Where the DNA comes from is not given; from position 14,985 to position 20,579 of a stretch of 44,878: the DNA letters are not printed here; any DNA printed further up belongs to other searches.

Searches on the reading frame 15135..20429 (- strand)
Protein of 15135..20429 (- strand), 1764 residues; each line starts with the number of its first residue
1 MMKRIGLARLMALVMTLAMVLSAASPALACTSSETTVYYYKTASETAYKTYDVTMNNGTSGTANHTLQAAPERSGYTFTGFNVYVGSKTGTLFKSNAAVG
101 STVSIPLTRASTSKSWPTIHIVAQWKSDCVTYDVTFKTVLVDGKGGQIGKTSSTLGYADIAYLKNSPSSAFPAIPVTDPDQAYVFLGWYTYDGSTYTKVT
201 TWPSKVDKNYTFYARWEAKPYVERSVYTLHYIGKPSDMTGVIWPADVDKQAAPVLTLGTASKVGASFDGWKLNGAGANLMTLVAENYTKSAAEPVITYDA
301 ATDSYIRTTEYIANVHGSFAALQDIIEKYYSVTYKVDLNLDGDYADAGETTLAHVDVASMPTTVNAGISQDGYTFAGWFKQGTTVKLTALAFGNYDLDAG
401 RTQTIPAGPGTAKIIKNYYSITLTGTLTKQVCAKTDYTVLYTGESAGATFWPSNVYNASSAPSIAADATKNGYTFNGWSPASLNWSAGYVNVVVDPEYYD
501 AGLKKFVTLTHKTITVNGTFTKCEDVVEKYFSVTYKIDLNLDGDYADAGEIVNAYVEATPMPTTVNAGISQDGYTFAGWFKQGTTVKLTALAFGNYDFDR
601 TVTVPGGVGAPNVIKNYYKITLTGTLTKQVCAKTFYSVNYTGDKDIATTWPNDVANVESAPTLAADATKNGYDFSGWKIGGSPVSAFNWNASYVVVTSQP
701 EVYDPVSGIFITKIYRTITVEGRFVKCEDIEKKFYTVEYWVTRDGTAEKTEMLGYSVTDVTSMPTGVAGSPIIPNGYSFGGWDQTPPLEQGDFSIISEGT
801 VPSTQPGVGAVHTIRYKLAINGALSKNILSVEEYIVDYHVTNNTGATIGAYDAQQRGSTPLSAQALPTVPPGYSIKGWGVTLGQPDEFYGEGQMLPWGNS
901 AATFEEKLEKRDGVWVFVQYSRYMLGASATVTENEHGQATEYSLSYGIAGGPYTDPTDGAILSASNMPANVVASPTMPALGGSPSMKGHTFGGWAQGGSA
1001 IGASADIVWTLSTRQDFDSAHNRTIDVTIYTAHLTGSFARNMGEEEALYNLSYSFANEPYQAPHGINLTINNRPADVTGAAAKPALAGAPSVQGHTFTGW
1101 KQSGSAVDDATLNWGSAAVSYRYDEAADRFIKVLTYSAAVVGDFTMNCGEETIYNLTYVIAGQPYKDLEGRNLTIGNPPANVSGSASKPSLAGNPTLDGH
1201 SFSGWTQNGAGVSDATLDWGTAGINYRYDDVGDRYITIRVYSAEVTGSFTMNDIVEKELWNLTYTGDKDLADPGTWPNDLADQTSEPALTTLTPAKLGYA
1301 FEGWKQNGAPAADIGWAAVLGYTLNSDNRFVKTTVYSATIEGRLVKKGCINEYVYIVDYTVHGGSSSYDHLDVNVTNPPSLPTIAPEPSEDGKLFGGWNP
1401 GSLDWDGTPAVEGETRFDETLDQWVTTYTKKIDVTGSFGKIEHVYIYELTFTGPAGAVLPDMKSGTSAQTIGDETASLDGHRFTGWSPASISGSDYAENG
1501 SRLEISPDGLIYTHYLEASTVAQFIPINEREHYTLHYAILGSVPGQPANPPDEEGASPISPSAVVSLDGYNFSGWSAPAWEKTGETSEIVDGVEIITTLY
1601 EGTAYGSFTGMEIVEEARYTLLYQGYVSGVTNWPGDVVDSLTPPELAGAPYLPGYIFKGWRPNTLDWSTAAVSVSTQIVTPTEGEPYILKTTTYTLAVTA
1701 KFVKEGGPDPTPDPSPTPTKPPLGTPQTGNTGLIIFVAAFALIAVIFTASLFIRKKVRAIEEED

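Call 10: search_protein_families(library=pfam, proteins=[window:15135-20429:-], max_evalue=0.01)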
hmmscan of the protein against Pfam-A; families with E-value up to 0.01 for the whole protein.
window:15135-20429:- (1764 aa): 1 family
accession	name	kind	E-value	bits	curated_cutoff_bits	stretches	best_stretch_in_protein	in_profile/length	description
PF09479.16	Flg_new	-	4.5e-28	97.6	27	0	334-383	1-43/65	Listeria-Bacteroides repeat domain (List_Bact_rpt)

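Call 42: search_protein_families(library=ncbifam, proteins=[window:15135-20429:-], max_evalue=0.001)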
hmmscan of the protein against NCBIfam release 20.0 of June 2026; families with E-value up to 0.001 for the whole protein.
window:15135-20429:- (1764 aa): 1 family
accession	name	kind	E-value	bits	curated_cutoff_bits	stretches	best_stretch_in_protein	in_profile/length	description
TIGR02543.1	List_Bact_rpt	repeat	2.6e-12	46.9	20.95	0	183-219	6-43/44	TIGR02543 family repeat protein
